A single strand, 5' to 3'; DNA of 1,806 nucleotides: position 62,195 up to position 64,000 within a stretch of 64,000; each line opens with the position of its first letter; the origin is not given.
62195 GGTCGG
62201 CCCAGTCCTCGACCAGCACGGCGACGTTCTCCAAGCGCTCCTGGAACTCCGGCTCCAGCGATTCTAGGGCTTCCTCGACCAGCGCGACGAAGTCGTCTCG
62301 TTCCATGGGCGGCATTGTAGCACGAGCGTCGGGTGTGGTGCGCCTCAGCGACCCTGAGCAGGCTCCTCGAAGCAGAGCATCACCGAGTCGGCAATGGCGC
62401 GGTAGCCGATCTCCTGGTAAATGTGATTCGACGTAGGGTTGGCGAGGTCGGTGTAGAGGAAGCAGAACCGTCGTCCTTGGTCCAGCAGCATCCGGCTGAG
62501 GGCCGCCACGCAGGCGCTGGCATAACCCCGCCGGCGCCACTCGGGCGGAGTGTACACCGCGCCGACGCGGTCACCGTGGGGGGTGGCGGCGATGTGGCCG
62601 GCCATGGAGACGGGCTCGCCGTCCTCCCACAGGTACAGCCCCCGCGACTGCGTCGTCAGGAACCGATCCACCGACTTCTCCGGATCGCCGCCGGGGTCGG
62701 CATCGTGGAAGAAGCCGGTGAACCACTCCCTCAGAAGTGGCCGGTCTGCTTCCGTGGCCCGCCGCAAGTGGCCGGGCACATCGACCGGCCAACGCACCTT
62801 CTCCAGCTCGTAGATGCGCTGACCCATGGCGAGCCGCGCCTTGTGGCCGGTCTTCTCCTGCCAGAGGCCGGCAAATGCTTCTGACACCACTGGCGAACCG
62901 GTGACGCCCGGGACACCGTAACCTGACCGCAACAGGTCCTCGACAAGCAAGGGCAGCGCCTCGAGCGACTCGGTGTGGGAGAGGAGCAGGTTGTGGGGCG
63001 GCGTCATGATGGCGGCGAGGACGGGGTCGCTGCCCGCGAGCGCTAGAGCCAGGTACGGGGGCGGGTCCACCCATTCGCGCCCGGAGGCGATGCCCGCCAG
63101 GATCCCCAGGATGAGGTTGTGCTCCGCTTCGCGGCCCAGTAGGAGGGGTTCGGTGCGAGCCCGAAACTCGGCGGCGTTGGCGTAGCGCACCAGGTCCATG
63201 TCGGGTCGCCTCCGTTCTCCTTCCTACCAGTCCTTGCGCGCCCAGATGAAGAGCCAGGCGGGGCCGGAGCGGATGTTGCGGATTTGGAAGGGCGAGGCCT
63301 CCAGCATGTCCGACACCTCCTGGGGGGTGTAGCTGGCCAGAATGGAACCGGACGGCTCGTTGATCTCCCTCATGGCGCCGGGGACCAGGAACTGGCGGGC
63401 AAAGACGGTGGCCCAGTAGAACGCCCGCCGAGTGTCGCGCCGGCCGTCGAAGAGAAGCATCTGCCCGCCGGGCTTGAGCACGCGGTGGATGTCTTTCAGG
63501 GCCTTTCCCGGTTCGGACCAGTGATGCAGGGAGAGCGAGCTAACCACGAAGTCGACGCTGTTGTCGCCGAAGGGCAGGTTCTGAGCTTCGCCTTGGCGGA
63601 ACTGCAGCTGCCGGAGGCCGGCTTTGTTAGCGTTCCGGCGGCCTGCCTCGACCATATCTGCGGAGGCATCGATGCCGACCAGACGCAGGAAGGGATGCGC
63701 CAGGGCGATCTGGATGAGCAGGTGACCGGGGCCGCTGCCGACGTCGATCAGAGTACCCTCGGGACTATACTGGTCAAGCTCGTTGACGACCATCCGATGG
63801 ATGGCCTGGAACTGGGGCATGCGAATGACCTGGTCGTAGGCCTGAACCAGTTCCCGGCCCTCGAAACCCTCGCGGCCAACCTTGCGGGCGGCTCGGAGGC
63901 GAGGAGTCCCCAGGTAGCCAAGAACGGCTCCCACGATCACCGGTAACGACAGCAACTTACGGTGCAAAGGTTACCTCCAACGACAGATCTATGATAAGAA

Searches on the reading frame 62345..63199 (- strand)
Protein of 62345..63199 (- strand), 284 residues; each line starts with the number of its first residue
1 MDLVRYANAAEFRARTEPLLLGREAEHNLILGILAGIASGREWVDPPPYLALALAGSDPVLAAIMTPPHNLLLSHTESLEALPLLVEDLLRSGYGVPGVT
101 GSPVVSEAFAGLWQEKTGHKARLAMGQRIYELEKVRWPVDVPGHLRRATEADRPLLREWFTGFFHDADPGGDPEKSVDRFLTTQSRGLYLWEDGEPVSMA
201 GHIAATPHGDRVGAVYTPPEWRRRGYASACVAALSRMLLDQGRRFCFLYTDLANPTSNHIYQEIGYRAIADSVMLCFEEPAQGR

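Call 65: search_protein_families(library=pfam, proteins=[window:62345-63199:-], max_evalue=0.001)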
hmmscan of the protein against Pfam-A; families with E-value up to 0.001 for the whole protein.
window:62345-63199:- (284 aa): 6 families
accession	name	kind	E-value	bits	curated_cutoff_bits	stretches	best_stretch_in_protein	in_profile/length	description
PF08445.16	FR47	-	1.5e-11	44.5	22.1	1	194-271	7-82/86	FR47-like protein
PF00583.31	Acetyltransf_1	-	1.8e-09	38.3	20.7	1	156-266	4-116/116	Acetyltransferase (GNAT) family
PF12746.13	GNAT_acetyltran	-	4.4e-07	30.2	26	1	176-268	149-236/243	GNAT acetyltransferase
PF13508.13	Acetyltransf_7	-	4.2e-06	27.5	27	1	189-267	6-83/84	Acetyltransferase (GNAT) domain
PF13527.13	Acetyltransf_9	-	0.00012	22.5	25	1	146-267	3-125/127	Acetyltransferase (GNAT) domain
PF13673.13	Acetyltransf_10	-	0.00042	20.7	23.6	1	188-271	34-112/128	Acetyltransferase (GNAT) domain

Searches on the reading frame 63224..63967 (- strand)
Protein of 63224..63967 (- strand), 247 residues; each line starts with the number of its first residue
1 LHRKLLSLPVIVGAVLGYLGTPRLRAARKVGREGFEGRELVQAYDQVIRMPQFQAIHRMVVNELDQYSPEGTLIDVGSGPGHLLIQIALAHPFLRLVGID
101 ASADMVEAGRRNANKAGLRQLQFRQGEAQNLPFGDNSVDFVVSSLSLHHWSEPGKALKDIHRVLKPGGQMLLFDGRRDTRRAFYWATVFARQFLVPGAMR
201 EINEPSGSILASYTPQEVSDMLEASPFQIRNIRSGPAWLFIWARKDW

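Call 65: search_protein_families(library=pfam, proteins=[window:63224-63967:-], max_evalue=0.001)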
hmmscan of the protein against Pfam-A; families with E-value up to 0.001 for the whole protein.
window:63224-63967:- (247 aa): 14 families
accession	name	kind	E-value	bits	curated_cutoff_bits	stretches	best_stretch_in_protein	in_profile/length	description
PF08241.18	Methyltransf_11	-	2.1e-26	92.8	21.2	1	74-171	1-94/95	Methyltransferase domain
PF13649.12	Methyltransf_25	-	5.4e-24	85.1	27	1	74-168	2-97/97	Methyltransferase domain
PF13847.12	Methyltransf_31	-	7.3e-24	84.6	27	1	71-176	5-113/145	Methyltransferase domain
PF01209.24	Ubie_methyltran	-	2.4e-18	66.8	20.1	1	44-177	20-156/233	ubiE/COQ5 methyltransferase family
PF08242.18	Methyltransf_12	-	4.9e-18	66.1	30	1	74-169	1-97/98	Methyltransferase domain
PF13489.12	Methyltransf_23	-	1.2e-13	51.6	27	1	68-176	21-120/164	Methyltransferase domain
PF05175.20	MTS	-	2.7e-07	30.8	23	1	58-172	21-138/170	Methyltransferase small domain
PF00891.24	Methyltransf_2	-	8.9e-07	28.9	22.3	1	56-175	50-167/210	O-methyltransferase domain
PF13679.12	Methyltransf_32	-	9.6e-07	29.3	27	1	56-148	12-109/143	Methyltransferase domain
PF24675.1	NpmA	-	4.4e-06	26.6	60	1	70-132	24-90/214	16S rRNA (adenine(1408)-N(1))-methyltransferase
PF02390.23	Methyltransf_4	-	1.5e-05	25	24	1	72-130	4-62/173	Putative methyltransferase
PF01170.24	UPF0020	-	4.8e-05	23.6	22.3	1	93-143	76-127/197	RMKL-like, methyltransferase domain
PF05148.21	Methyltransf_8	-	0.00054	20.3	27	0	128-171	113-155/219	Hypothetical methyltransferase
PF01135.25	PCMT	-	0.00085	19.6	20.3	0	43-127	51-132/210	Protein-L-isoaspartate(D-aspartate) O-methyltransferase (PCMT)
